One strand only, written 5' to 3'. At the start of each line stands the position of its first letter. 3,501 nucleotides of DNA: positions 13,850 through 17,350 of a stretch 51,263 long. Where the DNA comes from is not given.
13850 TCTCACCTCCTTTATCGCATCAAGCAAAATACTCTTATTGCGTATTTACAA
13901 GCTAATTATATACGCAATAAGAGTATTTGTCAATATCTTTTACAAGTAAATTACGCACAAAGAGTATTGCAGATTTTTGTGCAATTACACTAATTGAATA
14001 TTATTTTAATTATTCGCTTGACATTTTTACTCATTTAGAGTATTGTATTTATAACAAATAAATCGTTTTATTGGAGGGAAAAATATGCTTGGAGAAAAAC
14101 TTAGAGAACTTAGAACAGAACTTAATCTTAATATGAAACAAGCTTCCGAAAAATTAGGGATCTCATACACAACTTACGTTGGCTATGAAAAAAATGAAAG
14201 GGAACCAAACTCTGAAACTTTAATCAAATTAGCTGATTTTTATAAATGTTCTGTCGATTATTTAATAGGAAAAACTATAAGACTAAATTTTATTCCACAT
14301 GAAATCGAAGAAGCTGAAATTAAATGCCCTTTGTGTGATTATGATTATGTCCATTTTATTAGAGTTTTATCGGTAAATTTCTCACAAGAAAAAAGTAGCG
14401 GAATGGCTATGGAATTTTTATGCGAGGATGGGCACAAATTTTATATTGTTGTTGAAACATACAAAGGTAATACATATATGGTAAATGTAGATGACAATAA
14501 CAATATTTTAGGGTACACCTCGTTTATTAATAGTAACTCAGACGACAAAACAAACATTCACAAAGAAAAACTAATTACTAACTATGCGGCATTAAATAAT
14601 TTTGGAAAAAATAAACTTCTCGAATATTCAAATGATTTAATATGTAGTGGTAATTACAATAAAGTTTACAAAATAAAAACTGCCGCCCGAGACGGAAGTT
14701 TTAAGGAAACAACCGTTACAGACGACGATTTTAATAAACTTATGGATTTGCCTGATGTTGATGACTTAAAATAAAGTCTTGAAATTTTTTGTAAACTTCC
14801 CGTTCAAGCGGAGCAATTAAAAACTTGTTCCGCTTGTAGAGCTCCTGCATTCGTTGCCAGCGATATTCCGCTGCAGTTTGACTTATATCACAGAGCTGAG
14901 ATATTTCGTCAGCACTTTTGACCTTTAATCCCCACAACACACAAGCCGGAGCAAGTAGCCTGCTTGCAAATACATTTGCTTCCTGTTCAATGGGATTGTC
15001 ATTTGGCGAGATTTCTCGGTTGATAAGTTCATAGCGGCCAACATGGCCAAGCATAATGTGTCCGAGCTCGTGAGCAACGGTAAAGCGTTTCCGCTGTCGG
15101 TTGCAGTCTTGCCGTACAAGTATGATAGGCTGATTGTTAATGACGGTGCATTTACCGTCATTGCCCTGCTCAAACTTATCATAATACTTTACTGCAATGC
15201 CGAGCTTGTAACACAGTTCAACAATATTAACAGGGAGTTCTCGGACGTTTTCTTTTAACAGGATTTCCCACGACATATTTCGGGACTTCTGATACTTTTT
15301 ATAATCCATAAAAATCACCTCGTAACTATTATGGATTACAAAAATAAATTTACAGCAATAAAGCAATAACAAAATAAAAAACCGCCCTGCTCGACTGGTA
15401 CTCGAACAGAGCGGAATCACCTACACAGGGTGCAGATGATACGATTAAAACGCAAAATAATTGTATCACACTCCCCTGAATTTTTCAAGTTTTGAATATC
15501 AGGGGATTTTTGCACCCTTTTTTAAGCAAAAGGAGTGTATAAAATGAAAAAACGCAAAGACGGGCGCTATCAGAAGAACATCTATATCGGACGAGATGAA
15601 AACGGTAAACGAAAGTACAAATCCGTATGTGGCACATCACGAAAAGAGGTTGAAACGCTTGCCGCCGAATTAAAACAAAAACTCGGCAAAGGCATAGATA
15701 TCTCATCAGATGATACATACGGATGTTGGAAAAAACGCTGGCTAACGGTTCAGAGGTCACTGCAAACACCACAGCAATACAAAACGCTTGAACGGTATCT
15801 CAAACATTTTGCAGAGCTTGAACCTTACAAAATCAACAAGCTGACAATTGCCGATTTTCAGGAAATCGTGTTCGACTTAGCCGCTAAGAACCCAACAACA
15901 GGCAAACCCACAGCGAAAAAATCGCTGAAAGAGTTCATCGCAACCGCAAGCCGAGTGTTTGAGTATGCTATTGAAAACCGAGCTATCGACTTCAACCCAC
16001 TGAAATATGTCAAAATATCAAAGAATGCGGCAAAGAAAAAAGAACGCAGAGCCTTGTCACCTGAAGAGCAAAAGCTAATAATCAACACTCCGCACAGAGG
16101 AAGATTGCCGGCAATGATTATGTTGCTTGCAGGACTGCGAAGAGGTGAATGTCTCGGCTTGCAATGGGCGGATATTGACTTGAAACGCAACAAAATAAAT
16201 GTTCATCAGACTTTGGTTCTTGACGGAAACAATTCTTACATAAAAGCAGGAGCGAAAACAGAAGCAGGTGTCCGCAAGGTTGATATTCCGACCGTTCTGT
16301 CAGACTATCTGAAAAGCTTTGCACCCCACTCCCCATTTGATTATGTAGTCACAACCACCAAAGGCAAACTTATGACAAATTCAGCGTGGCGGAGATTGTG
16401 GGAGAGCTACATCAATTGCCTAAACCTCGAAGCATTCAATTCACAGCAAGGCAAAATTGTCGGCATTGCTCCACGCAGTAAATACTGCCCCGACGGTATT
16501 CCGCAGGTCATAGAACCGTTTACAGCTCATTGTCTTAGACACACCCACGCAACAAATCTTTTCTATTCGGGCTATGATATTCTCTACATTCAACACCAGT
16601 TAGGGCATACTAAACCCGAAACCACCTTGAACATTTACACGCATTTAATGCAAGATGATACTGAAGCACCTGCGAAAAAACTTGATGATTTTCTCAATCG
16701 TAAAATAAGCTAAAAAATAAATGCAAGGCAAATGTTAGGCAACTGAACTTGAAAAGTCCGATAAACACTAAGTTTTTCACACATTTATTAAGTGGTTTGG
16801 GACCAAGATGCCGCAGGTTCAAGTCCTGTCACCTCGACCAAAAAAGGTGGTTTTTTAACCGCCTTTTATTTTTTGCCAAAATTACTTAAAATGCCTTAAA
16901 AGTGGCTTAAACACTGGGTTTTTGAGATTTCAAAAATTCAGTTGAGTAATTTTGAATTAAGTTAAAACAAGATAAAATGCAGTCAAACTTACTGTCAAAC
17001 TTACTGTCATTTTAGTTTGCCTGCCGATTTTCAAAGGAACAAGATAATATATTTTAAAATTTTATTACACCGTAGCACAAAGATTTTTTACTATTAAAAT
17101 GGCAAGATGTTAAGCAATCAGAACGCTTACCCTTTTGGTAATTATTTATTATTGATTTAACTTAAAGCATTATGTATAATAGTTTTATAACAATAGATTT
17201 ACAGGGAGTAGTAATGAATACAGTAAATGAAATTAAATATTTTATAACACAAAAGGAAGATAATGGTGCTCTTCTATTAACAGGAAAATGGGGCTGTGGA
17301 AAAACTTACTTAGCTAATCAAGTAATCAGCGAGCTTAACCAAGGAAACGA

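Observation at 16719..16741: Phage-specific arm-type repeats flank the att core only when the nested element is removed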

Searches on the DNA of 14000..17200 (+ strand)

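Call 8: search_dna_similar(query=window:14000-17200:+, collection=phages, mode=near)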
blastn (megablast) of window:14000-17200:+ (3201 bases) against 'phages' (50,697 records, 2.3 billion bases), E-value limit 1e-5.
No match.

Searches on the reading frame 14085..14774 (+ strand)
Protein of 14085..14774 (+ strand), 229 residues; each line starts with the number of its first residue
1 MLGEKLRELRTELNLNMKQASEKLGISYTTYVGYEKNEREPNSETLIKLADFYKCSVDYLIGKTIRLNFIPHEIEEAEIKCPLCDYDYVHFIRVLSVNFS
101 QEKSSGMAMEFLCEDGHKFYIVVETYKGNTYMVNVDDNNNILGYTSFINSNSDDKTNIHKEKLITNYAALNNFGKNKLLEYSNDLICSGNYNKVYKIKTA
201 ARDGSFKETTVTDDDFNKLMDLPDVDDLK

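Call 9: search_protein_families(library=phrogs, proteins=[window:14085-14774:+])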
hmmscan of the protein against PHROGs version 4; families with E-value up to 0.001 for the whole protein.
window:14085-14774:+ (229 aa): 14 families
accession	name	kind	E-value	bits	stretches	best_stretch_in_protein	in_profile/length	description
phrog_8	-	transcription regulation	9.8e-20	72.3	1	1-64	76-139/346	transcriptional regulator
phrog_3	-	transcription regulation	3e-11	44.7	1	1-122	88-185/430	transcriptional repressor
phrog_4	-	transcription regulation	1.4e-10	41.7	1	2-66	137-197/400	transcriptional repressor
phrog_6962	-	unknown function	1.8e-07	32.3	1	1-52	1-52/73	-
phrog_2439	-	transcription regulation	2.6e-07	30.9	1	3-66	9-72/367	transcriptional regulator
phrog_7241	-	transcription regulation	2.1e-06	28.8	1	5-61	65-121/122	transcriptional regulator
phrog_2967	-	transcription regulation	2.2e-06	28.4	1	3-62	12-71/225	transcriptional regulator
phrog_147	-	transcription regulation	2.6e-05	25.5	1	2-50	5-54/100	transcriptional regulator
phrog_5823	-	transcription regulation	3.6e-05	24.1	1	2-64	7-70/404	transcriptional regulator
phrog_1994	-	DNA, RNA and nucleotide metabolism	0.0001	23.3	0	4-65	2-63/170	DNA binding protein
phrog_11187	-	transcription regulation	0.00013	22.7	1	4-40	10-46/63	transcriptional regulator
phrog_3037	-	transcription regulation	0.00028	21.8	1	7-61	23-75/189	transcriptional repressor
phrog_6499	-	transcription regulation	0.00038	20.9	1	18-55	29-66/157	transcriptional regulator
phrog_2104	-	unknown function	0.00081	20.6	0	4-49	42-87/103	-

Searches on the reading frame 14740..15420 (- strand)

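Call 9: search_protein_families(library=phrogs, proteins=[window:14740-15420:-])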
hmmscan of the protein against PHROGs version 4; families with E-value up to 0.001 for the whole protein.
window:14740-15420:- (226 aa): 6 families
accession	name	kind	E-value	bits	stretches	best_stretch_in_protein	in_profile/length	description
phrog_1914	-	unknown function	7.7e-41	141.2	1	36-219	2-206/222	-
phrog_19315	-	unknown function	1.6e-22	81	1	41-222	9-207/348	-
phrog_87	-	other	1.5e-20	74.9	1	57-196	34-169/227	metallo-protease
phrog_2439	-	transcription regulation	6.6e-16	59.1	1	65-159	150-242/367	transcriptional regulator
phrog_18577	-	unknown function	8e-11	42.7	1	52-156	125-235/332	-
phrog_1516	-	unknown function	1.8e-10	41.8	1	48-183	32-168/227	-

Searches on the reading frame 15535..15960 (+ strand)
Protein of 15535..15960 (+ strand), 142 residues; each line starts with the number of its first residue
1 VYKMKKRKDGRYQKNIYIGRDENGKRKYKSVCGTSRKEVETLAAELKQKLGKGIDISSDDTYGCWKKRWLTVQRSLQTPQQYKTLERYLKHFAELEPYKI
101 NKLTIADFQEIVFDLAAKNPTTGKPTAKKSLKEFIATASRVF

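Call 30: search_protein_families(library=pfam, proteins=[window:15535-15960:+], max_evalue=5)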
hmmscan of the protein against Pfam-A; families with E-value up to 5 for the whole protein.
window:15535-15960:+ (142 aa): 2 families
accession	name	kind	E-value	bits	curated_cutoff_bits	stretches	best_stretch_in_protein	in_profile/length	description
PF08955.15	BofC_C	-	0.062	13.9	21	1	33-62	36-65/74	BofC C-terminal domain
PF14657.12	Arm-DNA-bind_4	-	0.5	10.4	22.3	1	12-53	2-45/47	Arm DNA-binding domain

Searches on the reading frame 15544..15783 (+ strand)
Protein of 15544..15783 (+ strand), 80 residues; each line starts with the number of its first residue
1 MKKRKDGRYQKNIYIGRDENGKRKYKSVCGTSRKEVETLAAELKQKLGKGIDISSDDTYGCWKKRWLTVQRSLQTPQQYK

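Call 65: predict_structure(alignment_id=A1)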
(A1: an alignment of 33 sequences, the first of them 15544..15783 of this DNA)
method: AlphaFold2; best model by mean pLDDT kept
length: 80 residues; sequences in the alignment: 33
mean_pLDDT: 81.0   pTM: 0.48
mean pLDDT of the five models: 81.0, 79.1, 77.9, 77.9, 75.1
residues with pLDDT >= 90: 10; 70-90: 59; 50-70: 9; < 50: 2
segments of 3 or more residues with pLDDT < 50: none
pLDDT, mean of each block of 10 residues (from residue 1): 81 81 84 86 75 62 89 90
secondary structure, 60 per line:
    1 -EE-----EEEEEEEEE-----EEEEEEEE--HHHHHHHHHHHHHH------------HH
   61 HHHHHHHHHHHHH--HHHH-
elements in order: E9-17 E23-30 H33-46 H59-73 H76-79

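Call 68: fold_search(model_id=the predicted structure, library=pdb)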
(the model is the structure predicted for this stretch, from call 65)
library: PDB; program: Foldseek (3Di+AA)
matches with E <= 10: 281; with E <= 0.001: 0
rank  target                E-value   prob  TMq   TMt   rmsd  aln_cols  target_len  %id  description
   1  8c01_a                4.6e-01  0.44  0.38  0.36   5.6        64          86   22  Enp1TAP_A population of yeast small ribosomal subunit precursors (released 2022-12-28)
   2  7o7y_Au               6.0e-01  0.41  0.36  0.35   5.6        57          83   18  Rabbit 80S ribosome stalled close to the mutated SARS-CoV-2 slippery site by a pseudoknot (high resolution) (released 2021-06-02)
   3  5aj0_BV               6.4e-01  0.15  0.25  0.25   6.5        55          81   20  Cryo electron microscopy of actively translating human polysomes (POST state). (released 2015-05-20)
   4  7oyc_V2               6.8e-01  0.38  0.36  0.35   5.6        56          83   20  Cryo-EM structure of the Xenopus egg 80S ribosome (released 2022-07-20)
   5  7syx_W                1.0e+00  0.25  0.34  0.33   5.7        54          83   18  Structure of the delta dII IRES eIF5B-containing 48S initiation complex, closed conformation. Structure 15(delta dII) (released 2022-07-13)
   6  3wa6                  1.1e+00  0.21  0.26  0.06   9.0        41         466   24  Crystal structure of tannase from Lactobacillus plantarum in the orthorhombic crystal (released 2013-07-24)
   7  7pzy_W                1.1e+00  0.20  0.35  0.33   5.4        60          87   20  Structure of the vacant Candida albicans 80S ribosome (released 2022-05-18)
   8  8a3w_SY               1.1e+00  0.13  0.26  0.25   6.3        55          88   20  CRYO-EM STRUCTURE OF LEISHMANIA MAJOR 80S RIBOSOME : WILD TYPE (released 2023-12-20)
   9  6w2s_W                1.2e+00  0.28  0.37  0.36   5.6        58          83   17  Structure of the Cricket Paralysis Virus 5-UTR IRES (CrPV 5-UTR-IRES) bound to the small ribosomal subunit in the open (released 2020-04-22)
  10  4uje_BV               1.2e+00  0.18  0.32  0.31   5.9        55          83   13  Regulation of the mammalian elongation cycle by 40S subunit rolling: a eukaryotic-specific ribosome rearrangement (released 2014-07-16)
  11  7r4x_V                1.2e+00  0.18  0.33  0.32   5.9        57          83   18  Cryo-EM reconstruction of the human 40S ribosomal subunit - Full map (released 2023-02-22)
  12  8q7z_Au               1.2e+00  0.18  0.33  0.32   5.9        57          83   19  Structure of the G. gallus 80S non-rotated ribosome (released 2024-08-28)
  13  9qqa_Au               1.3e+00  0.18  0.34  0.33   5.2        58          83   21  Ternary complex of translating ribosome, NAC and NMT1 (released 2025-07-16)
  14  1hz6_A                1.3e+00  0.14  0.26  0.30   3.9        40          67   25  CRYSTAL STRUCTURES OF THE B1 DOMAIN OF PROTEIN L FROM PEPTOSTREPTOCOCCUS MAGNUS WITH A TYROSINE TO TRYPTOPHAN SUBSTITU (released 2001-04-04)
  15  7olc_SV               1.5e+00  0.14  0.34  0.32   5.6        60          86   25  Thermophilic eukaryotic 80S ribosome at idle POST state (released 2022-01-26)
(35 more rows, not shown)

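Call 70: search_solved_structures(query=A1, max_evalue=10, show_alignments=0)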
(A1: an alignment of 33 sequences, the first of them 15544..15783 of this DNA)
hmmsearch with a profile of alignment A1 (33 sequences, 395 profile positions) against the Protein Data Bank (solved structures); distinct sequences matched with E-value up to 10: 27.
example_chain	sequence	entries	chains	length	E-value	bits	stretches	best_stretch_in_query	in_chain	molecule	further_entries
3nkh_A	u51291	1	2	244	1.2e-21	80.4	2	325-382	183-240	Integrase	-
2kob_A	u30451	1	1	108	2.8e-21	79.2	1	60-168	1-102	Uncharacterized protein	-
6emy_A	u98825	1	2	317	1.1e-19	73.9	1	190-380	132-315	Int protein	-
6en0_A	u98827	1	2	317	1.8e-19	73.2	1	190-380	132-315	Int protein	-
2a3v_A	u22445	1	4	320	6.8e-19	71.3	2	324-370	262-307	site-specific recombinase IntI4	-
6emz_A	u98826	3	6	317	1.3e-18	70.4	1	190-380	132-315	Int protein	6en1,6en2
4a8e_A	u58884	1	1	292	1.8e-17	66.6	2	303-379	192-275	PROBABLE TYROSINE RECOMBINASE XERC-LIKE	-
5hxy_A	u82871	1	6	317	8.6e-17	64.4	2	324-372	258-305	Tyrosine recombinase XerA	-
1a0p_A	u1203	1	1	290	1.7e-13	53.6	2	324-372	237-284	SITE-SPECIFIC RECOMBINASE XERD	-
5jjv_A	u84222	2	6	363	7.6e-13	51.4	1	326-376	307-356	Tyrosine recombinase XerH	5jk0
5dcf_A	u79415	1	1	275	1.6e-12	50.3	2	324-373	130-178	Tyrosine recombinase XerD,DNA translocase FtsK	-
5vfz_A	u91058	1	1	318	1.7e-10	43.7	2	327-383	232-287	Gp33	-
9i5v_14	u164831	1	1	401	1.7e-08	37.1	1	325-373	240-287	Ribosome-associated translation inhibitor RaiA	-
1aih_A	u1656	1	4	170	1.3e-07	34.2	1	328-374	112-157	HP1 INTEGRASE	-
5dor_A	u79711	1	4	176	5.9e-07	32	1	327-376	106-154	Integrase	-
1z1b_A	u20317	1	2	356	0.0019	20.5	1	59-214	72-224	Integrase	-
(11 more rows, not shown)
